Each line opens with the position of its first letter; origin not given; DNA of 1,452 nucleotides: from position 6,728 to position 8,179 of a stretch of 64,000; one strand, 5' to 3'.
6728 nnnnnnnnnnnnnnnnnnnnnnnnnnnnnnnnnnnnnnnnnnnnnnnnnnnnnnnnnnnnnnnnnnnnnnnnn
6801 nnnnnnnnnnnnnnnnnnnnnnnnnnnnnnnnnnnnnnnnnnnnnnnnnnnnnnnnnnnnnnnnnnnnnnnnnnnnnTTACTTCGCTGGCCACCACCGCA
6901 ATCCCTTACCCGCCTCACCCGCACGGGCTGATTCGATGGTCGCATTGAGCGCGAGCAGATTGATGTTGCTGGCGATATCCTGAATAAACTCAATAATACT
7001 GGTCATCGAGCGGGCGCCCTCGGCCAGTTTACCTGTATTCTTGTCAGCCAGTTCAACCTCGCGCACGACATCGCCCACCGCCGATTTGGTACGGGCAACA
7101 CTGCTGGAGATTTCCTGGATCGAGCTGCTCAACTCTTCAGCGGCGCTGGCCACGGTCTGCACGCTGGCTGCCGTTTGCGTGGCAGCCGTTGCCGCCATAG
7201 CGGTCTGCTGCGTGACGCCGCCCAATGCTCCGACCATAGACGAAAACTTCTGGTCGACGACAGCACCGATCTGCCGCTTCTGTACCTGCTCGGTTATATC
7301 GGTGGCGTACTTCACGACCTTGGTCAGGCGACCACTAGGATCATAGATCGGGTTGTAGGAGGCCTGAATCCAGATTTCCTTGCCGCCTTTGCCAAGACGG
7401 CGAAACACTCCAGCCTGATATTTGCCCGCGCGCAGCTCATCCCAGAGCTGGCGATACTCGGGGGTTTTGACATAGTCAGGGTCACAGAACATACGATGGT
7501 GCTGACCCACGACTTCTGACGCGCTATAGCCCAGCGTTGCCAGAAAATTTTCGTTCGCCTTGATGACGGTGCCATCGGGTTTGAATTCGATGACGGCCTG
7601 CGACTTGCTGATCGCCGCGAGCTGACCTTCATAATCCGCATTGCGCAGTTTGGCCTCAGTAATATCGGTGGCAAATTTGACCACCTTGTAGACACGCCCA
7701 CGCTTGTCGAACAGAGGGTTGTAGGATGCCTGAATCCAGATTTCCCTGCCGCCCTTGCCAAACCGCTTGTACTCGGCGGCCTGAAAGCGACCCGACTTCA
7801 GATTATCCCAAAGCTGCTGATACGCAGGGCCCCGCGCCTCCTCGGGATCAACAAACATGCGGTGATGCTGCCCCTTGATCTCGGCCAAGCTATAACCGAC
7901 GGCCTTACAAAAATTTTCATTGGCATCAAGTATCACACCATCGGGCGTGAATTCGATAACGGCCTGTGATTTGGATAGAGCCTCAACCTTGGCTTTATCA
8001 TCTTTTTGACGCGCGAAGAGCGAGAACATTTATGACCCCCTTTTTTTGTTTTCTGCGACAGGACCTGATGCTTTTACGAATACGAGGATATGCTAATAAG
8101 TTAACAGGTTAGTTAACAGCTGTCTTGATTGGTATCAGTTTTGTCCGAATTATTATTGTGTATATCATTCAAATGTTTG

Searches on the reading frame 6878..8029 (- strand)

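Call 35: search_protein_families(library=pfam, proteins=[window:6878-8029:-], max_evalue=0.00001)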
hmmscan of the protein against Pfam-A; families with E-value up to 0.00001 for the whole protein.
window:6878-8029:- (383 aa): 5 families
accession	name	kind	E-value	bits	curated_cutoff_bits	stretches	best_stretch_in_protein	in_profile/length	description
PF08447.18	PAS_3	-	1e-33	115.9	25.6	2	34-119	2-88/89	PAS fold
PF08448.16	PAS_4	-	1.3e-29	103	23.1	2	21-127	5-109/110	PAS fold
PF13426.13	PAS_9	-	2.7e-28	98.7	27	2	24-125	4-103/103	PAS domain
PF00989.32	PAS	-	1.7e-17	63.9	22.6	2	24-123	14-113/113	PAS fold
PF00015.26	MCPsignal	-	3e-14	53.7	34.6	1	323-376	16-69/172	Methyl-accepting chemotaxis protein (MCP) signalling domain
